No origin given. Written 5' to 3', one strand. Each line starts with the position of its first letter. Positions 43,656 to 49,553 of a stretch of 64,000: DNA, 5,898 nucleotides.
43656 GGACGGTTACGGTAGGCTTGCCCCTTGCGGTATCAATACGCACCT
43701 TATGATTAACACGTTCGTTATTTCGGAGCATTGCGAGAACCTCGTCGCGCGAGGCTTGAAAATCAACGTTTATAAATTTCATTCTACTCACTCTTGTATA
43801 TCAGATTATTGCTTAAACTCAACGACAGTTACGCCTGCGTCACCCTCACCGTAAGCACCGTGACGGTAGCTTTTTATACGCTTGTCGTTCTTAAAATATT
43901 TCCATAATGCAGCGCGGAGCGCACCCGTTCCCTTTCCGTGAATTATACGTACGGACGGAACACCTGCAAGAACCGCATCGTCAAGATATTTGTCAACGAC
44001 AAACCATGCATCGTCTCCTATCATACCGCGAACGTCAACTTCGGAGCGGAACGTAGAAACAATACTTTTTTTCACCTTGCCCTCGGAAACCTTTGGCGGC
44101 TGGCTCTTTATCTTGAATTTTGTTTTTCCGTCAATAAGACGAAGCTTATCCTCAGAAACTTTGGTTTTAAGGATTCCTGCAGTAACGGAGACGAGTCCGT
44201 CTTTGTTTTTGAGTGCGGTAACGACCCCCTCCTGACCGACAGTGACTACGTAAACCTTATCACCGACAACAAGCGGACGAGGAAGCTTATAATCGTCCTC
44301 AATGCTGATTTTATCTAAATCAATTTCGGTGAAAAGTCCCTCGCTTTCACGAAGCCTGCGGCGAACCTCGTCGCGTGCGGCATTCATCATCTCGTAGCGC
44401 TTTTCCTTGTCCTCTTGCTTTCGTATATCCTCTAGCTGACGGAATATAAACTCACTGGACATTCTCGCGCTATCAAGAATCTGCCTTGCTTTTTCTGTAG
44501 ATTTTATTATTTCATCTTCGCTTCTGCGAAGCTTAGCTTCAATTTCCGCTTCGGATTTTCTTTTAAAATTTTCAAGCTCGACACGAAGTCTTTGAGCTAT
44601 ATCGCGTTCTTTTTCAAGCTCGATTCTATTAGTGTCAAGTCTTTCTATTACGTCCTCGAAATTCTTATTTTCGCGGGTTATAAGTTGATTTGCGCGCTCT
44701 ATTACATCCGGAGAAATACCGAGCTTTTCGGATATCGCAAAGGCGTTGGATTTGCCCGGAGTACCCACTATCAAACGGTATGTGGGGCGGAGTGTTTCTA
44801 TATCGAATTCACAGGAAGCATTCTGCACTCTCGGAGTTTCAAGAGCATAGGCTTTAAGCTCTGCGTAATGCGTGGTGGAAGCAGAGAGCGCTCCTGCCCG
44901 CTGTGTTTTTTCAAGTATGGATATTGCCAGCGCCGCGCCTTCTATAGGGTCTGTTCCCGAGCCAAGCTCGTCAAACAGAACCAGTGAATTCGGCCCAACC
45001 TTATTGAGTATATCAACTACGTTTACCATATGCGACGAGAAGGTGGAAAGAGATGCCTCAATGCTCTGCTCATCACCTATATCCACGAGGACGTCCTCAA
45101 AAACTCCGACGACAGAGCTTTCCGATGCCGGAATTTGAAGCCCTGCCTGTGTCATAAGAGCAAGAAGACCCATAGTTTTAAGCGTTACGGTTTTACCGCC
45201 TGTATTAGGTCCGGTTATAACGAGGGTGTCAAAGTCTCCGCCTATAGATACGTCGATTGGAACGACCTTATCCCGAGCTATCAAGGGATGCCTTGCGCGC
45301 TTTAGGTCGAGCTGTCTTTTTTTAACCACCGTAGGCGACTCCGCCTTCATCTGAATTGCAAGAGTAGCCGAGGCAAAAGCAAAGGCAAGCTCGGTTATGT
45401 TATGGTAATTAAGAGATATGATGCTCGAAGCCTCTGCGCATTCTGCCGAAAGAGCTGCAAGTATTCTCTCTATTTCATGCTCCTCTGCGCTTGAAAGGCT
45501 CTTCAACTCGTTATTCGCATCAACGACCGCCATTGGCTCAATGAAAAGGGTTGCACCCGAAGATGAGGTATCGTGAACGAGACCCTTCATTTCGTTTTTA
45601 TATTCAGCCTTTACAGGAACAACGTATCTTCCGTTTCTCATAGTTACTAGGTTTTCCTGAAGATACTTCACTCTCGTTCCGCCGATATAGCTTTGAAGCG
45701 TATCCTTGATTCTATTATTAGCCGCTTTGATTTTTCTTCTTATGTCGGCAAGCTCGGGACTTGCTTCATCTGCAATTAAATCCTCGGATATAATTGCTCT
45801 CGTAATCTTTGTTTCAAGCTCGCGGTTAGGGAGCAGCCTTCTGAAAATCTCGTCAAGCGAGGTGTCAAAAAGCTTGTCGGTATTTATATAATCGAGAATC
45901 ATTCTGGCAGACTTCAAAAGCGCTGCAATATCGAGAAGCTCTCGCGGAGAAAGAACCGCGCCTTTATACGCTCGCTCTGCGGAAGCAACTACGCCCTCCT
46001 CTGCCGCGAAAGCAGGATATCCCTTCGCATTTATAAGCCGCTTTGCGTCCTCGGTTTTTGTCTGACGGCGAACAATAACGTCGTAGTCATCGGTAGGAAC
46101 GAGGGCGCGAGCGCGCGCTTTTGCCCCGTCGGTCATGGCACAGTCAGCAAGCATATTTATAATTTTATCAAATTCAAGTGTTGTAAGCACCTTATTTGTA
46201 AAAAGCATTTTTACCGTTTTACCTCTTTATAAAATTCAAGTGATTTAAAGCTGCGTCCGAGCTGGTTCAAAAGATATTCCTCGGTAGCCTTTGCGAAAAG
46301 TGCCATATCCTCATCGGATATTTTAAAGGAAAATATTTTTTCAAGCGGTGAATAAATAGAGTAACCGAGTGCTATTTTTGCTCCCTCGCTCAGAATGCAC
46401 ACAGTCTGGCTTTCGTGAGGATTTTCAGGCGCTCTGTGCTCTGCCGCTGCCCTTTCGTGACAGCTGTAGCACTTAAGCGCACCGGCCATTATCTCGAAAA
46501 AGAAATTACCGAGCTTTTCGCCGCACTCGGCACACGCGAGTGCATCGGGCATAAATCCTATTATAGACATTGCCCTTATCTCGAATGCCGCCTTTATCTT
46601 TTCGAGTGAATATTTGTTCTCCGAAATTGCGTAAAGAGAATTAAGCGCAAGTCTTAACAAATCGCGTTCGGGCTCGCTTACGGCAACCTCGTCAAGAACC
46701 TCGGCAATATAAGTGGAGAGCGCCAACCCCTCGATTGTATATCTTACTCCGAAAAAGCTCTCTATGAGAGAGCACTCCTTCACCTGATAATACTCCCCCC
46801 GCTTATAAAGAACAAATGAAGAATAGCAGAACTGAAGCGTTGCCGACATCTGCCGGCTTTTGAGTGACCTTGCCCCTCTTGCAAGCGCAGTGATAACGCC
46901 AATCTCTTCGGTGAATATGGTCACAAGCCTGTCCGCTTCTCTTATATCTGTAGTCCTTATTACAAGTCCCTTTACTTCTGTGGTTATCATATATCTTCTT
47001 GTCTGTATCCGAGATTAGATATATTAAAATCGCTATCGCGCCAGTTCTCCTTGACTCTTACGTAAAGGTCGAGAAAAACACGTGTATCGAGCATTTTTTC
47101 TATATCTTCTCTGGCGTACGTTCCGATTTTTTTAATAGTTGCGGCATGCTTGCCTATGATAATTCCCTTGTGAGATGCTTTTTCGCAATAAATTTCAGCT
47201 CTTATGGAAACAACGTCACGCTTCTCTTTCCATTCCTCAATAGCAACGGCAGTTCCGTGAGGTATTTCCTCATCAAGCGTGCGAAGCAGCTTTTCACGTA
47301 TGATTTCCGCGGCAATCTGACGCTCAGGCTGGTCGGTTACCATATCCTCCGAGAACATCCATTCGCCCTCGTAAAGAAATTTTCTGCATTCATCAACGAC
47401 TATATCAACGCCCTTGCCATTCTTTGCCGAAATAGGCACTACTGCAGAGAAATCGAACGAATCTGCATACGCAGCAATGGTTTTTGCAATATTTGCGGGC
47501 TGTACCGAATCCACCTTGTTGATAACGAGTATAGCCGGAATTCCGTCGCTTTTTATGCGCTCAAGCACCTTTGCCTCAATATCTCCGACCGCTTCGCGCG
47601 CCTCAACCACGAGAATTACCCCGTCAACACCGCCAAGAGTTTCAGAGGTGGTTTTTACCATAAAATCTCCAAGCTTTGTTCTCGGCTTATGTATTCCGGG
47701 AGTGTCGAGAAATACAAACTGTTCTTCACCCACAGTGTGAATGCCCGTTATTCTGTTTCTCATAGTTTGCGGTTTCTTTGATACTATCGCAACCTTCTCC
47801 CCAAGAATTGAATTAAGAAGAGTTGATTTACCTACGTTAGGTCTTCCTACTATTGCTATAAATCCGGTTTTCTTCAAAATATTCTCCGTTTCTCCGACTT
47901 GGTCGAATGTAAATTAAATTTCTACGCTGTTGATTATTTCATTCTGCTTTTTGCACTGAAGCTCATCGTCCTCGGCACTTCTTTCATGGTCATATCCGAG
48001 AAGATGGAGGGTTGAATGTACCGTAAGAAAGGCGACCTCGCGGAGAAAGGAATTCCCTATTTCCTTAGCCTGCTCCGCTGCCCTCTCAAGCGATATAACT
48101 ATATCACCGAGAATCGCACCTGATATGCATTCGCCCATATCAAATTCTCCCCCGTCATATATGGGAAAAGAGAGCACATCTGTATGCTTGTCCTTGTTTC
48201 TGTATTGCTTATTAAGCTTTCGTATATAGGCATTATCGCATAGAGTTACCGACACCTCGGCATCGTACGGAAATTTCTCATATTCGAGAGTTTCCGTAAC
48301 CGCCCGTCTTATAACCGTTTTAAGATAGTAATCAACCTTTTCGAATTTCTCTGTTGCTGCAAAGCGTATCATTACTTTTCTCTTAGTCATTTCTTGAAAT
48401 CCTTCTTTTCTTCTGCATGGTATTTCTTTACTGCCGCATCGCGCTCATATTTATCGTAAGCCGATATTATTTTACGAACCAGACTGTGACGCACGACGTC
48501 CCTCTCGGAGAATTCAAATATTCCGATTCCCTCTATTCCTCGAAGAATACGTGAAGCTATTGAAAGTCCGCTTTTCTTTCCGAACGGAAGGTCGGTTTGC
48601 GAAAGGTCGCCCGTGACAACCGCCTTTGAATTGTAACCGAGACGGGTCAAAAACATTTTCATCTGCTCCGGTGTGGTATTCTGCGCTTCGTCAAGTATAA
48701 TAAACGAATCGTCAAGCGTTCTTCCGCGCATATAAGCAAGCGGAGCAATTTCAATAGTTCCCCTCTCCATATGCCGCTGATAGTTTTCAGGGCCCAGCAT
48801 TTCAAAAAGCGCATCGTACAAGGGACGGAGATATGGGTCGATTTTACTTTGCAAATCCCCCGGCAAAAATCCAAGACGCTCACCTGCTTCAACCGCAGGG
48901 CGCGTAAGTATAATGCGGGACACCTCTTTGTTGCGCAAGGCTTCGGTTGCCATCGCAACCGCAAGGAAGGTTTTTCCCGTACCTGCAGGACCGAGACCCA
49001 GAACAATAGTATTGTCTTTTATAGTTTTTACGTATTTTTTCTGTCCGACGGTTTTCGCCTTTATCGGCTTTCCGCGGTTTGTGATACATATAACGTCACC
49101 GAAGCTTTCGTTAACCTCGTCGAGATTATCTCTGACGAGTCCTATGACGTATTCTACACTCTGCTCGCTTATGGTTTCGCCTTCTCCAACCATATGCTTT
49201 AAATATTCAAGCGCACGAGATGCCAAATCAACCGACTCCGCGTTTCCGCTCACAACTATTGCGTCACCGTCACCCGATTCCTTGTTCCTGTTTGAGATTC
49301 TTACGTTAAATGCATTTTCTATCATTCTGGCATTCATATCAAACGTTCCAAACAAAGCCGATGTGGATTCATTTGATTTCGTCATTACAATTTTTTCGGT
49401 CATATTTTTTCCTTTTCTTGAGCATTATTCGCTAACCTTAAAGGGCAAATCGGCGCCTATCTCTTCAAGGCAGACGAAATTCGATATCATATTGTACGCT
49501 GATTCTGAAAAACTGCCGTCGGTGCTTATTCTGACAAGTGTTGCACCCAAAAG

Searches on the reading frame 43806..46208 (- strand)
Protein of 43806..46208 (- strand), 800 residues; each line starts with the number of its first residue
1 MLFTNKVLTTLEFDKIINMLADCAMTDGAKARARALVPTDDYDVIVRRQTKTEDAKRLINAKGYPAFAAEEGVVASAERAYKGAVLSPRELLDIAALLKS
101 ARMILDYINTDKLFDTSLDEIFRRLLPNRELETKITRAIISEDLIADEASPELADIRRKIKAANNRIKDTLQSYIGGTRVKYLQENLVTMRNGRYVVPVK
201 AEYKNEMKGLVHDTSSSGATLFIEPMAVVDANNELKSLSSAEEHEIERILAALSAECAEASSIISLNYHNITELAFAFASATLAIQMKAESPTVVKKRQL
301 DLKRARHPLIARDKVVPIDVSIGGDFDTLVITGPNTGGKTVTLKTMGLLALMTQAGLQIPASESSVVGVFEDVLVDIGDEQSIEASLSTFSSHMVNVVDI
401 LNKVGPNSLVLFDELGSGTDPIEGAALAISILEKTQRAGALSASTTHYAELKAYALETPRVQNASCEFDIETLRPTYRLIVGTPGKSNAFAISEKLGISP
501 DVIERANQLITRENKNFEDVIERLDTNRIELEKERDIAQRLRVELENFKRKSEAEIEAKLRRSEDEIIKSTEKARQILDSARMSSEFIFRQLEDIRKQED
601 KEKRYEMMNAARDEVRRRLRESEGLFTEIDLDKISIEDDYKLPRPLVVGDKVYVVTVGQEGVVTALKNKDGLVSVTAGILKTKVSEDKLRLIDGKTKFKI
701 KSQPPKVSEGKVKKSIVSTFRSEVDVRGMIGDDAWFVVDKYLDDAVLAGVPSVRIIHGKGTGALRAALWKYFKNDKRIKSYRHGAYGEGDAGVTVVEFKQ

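Call 71: search_protein_families(library=padloc, proteins=[window:43806-46208:-], max_evalue=0.00001)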
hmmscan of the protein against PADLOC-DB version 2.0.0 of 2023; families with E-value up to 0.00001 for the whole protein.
window:43806-46208:- (800 aa): 0 families

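Call 72: search_protein_families(library=pfam, proteins=[window:43806-46208:-], max_evalue=0.00001)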
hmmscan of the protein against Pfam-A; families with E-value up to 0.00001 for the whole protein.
window:43806-46208:- (800 aa): 3 families
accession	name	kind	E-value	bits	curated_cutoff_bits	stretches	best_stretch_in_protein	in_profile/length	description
PF00488.27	MutS_V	-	2.4e-31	109.6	30.2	1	329-510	1-184/188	MutS domain V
PF01713.27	Smr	-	1.8e-23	82.9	25.7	1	724-799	1-77/77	Smr domain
PF20297.4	MSSS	-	2.6e-10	40.2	26.8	1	648-689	1-42/42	MutS2 and Smr-associated SH3 domain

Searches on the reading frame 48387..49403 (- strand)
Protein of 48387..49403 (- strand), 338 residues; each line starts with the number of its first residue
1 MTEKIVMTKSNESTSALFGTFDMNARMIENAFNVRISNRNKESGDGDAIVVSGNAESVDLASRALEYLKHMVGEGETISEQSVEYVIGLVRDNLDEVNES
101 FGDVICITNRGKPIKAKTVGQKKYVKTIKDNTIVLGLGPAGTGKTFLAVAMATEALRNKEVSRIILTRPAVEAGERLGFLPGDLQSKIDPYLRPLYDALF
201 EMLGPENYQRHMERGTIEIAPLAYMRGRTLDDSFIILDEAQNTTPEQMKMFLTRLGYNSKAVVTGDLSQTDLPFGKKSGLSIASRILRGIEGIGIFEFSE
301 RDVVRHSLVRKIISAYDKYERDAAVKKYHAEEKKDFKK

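Call 72: search_protein_families(library=pfam, proteins=[window:48387-49403:-], max_evalue=0.00001)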
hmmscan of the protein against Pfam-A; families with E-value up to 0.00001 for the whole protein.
window:48387-49403:- (338 aa): 4 families
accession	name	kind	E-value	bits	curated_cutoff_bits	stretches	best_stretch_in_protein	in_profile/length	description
PF02562.22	PhoH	-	1.1e-95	319.3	27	1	114-317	2-205/205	PhoH-like protein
PF13245.12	AAA_19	-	1e-07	32.6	25.1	1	121-270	1-129/134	AAA domain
PF13604.12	AAA_30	-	1.1e-06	29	27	1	119-270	4-128/191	AAA domain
PF01695.23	IstB_IS21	-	9.6e-06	25.7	24.1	0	121-158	82-119/238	IstB-like ATP binding protein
